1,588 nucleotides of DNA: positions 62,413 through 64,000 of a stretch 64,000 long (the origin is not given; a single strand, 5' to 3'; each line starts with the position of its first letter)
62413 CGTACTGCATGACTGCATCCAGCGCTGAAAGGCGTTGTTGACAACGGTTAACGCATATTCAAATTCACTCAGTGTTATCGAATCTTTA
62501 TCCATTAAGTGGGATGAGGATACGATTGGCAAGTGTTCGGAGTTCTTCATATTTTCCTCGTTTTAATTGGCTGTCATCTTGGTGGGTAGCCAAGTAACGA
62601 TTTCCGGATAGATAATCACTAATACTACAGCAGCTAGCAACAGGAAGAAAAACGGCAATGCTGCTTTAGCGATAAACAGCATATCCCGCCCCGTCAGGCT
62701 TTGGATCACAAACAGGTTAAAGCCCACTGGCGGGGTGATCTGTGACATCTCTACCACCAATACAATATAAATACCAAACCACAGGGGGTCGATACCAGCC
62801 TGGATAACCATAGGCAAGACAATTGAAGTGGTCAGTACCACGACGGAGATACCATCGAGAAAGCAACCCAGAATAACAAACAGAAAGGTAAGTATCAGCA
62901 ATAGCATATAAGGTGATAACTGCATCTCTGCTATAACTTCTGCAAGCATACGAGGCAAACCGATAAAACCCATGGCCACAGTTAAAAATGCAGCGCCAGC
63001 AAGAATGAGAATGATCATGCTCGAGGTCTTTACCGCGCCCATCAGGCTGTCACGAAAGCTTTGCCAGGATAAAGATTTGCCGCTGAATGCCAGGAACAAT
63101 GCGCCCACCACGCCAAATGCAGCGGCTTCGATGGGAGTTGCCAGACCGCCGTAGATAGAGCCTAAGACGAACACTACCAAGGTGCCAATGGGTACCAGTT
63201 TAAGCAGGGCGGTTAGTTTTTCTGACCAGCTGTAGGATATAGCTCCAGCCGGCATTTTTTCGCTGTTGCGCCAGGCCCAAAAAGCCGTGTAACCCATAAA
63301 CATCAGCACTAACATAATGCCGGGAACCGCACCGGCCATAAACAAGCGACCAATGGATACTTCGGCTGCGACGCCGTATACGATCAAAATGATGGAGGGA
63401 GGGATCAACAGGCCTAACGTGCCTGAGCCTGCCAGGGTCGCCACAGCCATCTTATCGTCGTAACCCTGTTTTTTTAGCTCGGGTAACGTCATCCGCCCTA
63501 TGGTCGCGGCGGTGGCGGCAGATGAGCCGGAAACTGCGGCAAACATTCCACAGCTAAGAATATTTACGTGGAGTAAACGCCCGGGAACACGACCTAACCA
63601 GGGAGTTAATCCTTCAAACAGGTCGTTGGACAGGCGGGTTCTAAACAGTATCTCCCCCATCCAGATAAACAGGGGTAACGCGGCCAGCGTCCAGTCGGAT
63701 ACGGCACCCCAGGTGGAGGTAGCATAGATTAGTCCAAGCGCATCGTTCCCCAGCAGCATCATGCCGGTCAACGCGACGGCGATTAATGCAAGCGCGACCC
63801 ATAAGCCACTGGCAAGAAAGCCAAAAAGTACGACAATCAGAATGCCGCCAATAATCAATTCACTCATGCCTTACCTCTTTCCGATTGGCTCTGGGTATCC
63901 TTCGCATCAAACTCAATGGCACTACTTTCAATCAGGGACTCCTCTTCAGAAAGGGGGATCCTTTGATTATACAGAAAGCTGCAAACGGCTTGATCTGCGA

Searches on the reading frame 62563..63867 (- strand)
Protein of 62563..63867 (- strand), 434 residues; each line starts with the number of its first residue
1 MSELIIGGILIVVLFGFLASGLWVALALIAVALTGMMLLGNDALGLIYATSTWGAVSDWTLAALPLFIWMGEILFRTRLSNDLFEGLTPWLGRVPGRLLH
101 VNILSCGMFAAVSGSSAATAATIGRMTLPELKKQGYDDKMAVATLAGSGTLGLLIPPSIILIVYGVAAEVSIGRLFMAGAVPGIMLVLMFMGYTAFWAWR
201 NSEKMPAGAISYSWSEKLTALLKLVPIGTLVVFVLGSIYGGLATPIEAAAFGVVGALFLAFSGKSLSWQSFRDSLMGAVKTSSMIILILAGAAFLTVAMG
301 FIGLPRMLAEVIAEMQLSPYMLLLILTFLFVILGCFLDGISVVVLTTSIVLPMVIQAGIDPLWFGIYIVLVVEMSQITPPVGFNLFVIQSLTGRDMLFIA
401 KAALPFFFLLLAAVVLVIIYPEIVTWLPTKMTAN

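Call 20: search_protein_families(library=pfam, proteins=[window:62563-63867:-])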
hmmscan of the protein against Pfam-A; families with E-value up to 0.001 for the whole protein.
window:62563-63867:- (434 aa): 1 family
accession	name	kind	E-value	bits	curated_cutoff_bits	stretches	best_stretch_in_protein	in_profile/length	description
PF06808.19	DctM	-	4.8e-89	299.5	23.8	1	11-423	1-413/413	Tripartite ATP-independent periplasmic transporter, DctM component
